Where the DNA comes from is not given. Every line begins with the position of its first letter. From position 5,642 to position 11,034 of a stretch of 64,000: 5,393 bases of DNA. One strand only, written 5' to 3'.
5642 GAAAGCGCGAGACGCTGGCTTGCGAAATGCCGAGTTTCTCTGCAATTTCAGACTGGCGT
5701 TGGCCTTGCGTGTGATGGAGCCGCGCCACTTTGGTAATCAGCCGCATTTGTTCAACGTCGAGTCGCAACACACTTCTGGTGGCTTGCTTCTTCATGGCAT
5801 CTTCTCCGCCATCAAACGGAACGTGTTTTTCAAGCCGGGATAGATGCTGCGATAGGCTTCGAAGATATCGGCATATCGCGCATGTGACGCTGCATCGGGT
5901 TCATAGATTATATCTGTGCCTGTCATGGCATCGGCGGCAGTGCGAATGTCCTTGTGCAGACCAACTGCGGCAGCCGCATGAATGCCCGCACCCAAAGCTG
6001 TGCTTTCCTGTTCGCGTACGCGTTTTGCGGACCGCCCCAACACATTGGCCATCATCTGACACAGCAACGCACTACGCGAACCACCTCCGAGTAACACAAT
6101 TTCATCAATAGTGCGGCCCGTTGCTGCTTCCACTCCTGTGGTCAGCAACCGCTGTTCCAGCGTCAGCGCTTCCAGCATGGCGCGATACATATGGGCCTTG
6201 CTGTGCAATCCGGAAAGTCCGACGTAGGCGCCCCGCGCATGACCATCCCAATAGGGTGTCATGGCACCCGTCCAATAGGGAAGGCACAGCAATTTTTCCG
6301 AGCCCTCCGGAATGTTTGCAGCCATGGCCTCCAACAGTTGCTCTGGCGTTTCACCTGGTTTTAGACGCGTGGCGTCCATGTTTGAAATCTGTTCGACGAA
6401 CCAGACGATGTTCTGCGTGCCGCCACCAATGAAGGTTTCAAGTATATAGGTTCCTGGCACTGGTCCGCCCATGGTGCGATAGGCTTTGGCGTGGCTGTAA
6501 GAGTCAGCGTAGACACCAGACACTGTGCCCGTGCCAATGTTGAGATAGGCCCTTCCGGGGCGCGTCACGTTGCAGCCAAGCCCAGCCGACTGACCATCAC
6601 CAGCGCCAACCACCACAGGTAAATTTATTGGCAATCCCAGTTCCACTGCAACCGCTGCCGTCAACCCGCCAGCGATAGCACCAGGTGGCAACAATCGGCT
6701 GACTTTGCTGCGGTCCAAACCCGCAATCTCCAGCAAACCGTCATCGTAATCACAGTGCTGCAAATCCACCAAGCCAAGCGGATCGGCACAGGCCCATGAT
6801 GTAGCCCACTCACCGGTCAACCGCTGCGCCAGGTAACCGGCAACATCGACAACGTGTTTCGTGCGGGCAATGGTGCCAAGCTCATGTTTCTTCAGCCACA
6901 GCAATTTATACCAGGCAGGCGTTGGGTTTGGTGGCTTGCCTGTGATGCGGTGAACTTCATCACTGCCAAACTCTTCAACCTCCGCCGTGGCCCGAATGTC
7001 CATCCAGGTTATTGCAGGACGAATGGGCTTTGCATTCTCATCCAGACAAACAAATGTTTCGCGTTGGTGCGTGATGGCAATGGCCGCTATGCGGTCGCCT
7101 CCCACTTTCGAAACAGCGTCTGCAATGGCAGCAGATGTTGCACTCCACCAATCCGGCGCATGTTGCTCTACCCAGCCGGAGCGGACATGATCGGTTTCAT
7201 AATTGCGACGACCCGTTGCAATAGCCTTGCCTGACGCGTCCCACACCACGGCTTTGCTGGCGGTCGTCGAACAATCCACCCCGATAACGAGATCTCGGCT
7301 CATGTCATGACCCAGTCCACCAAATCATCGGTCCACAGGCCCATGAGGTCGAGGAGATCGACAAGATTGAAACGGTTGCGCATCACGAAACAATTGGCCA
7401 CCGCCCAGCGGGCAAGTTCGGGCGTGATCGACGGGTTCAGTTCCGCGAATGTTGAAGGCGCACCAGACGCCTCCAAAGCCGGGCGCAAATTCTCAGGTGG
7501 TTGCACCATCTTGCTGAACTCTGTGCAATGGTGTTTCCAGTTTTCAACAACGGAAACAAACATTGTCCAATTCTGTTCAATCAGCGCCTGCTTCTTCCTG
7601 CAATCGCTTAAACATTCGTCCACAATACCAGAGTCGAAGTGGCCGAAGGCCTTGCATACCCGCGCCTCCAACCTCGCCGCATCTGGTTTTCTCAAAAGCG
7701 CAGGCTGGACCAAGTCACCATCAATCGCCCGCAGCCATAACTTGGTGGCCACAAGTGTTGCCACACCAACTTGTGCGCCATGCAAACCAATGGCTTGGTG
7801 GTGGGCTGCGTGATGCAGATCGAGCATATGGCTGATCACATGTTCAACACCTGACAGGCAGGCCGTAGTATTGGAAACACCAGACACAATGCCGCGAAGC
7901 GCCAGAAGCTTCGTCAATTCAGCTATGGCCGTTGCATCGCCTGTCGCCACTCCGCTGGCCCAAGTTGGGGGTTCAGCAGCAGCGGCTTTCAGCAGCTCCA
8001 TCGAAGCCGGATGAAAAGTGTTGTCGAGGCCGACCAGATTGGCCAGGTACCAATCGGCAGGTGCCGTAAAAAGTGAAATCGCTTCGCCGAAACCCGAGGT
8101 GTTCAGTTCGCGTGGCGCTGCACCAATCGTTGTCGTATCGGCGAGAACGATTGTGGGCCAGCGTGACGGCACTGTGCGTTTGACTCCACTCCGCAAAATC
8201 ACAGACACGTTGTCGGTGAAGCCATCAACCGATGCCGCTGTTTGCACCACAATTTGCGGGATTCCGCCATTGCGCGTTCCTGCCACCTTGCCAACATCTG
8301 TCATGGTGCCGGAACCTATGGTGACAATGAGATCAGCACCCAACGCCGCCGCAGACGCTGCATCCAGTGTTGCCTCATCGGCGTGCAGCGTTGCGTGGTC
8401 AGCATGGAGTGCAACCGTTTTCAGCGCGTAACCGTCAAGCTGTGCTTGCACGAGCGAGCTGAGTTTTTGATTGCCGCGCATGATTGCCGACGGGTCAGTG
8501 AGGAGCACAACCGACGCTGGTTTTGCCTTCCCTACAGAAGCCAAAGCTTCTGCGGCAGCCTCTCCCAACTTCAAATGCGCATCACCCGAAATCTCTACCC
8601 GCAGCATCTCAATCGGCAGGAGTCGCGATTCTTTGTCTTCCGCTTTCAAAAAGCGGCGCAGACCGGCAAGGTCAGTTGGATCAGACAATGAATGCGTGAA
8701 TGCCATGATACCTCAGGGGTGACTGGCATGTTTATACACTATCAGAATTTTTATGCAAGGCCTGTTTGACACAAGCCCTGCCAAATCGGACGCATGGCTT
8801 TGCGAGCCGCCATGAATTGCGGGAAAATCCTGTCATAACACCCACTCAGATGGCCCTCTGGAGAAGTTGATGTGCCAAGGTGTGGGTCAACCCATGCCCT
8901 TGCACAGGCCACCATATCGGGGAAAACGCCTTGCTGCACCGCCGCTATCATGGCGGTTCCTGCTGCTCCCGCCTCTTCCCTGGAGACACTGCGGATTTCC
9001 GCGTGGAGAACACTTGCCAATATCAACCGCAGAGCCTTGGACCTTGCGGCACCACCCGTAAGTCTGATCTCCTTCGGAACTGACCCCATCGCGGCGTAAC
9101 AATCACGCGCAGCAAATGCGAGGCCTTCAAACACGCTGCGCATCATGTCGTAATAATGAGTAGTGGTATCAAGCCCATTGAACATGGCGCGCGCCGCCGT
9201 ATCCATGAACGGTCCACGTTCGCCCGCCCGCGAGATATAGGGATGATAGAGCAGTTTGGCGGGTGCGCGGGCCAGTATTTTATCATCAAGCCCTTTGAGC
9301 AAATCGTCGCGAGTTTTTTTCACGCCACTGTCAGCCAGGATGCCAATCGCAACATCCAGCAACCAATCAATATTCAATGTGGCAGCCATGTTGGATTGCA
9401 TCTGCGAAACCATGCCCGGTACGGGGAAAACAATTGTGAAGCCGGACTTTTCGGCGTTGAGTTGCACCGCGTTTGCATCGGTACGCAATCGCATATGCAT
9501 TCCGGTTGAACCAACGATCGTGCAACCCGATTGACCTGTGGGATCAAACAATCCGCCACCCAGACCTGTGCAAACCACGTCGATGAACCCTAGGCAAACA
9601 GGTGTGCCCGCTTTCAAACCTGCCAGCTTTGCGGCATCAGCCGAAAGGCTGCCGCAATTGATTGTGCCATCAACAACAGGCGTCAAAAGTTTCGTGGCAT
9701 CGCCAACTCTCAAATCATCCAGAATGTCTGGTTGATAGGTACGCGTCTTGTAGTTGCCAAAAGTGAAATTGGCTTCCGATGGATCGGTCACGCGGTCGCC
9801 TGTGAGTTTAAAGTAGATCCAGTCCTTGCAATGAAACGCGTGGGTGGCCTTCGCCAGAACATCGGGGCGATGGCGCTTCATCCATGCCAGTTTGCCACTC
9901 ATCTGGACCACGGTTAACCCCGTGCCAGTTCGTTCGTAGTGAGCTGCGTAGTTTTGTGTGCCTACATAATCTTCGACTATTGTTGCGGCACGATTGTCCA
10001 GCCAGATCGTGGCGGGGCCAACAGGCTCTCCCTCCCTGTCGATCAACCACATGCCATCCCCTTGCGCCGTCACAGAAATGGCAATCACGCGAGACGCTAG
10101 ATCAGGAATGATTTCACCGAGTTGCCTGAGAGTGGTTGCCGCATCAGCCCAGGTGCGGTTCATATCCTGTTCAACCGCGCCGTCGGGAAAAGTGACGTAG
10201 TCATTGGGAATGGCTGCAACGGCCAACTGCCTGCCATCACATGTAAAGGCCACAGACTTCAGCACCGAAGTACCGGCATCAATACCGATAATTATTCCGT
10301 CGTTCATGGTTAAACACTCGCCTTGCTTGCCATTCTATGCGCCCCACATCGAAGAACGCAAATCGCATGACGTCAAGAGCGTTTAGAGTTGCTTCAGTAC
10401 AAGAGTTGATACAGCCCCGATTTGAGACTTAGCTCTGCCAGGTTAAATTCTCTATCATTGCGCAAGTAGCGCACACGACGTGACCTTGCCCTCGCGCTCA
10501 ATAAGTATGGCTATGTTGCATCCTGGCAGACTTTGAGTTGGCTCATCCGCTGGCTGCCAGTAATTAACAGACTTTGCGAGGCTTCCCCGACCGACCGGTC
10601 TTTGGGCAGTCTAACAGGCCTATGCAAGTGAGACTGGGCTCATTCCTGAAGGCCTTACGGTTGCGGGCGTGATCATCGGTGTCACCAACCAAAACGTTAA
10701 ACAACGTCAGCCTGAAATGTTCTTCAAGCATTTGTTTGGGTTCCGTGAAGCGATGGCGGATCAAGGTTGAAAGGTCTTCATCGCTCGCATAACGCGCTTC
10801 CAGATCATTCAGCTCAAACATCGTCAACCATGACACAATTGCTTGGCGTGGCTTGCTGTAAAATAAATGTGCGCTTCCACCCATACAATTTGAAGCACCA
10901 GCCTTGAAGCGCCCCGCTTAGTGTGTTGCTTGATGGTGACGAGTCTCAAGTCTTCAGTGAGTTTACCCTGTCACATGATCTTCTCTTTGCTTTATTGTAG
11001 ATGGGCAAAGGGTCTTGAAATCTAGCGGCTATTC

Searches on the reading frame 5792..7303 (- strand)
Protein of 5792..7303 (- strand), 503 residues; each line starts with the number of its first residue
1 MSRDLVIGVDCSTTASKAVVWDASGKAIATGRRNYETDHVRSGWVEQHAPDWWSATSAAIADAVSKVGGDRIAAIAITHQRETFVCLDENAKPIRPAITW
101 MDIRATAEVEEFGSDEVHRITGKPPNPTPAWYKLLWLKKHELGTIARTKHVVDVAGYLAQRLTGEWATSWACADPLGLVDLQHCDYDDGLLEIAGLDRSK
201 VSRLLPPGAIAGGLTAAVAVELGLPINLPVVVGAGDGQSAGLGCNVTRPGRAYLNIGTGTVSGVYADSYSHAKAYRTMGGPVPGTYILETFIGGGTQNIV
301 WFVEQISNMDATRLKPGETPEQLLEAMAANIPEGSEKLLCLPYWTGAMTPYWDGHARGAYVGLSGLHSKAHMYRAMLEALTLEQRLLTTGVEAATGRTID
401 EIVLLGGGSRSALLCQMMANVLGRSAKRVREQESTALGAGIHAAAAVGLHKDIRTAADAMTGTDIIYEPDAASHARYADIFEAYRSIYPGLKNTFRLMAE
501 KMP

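Call 20: search_protein_families(library=pfam, proteins=[window:5792-7303:-], max_evalue=0.01)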
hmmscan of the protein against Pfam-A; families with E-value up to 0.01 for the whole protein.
window:5792-7303:- (503 aa): 2 families
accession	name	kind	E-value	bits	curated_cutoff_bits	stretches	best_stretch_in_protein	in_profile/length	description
PF00370.27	FGGY_N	-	3.4e-50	171.4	28.8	1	6-243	2-245/245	FGGY family of carbohydrate kinases, N-terminal domain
PF02782.22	FGGY_C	-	3e-30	105.9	27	1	253-446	2-197/198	FGGY family of carbohydrate kinases, C-terminal domain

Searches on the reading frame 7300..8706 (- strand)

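Call 20: search_protein_families(library=pfam, proteins=[window:7300-8706:-], max_evalue=0.01)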
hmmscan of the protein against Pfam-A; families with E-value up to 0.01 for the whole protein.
window:7300-8706:- (468 aa): 2 families
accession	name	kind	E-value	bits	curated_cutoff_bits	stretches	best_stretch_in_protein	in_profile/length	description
PF13685.12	Fe-ADH_2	-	7.5e-21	75.1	28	1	62-198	18-149/149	Iron-containing alcohol dehydrogenase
PF00465.25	Fe-ADH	-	1.7e-06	28.2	31.3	1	48-190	7-167/168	Iron-containing alcohol dehydrogenase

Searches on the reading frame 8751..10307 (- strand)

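Call 20: search_protein_families(library=pfam, proteins=[window:8751-10307:-], max_evalue=0.01)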
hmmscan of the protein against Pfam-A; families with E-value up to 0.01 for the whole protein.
window:8751-10307:- (518 aa): 2 families
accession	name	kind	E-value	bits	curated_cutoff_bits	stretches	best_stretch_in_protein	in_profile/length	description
PF00370.27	FGGY_N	-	5.6e-41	141.2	28.8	1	5-250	1-245/245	FGGY family of carbohydrate kinases, N-terminal domain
PF02782.22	FGGY_C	-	1.3e-22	80.9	27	1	263-458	3-197/198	FGGY family of carbohydrate kinases, C-terminal domain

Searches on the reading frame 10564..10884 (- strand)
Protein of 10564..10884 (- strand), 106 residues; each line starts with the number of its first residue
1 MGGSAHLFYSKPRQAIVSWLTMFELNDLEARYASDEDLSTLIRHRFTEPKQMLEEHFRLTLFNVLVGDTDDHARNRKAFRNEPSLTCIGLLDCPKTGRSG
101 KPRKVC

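Call 19: search_protein_families(library=pfam, proteins=[window:10564-10884:-], max_evalue=0.01)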
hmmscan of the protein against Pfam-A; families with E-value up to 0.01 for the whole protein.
window:10564-10884:- (106 aa): 1 family
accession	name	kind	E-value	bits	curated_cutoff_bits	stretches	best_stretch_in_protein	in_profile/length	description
PF07804.18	HipA_C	-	5e-09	36.6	30.5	1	13-77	77-143/213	HipA-like C-terminal domain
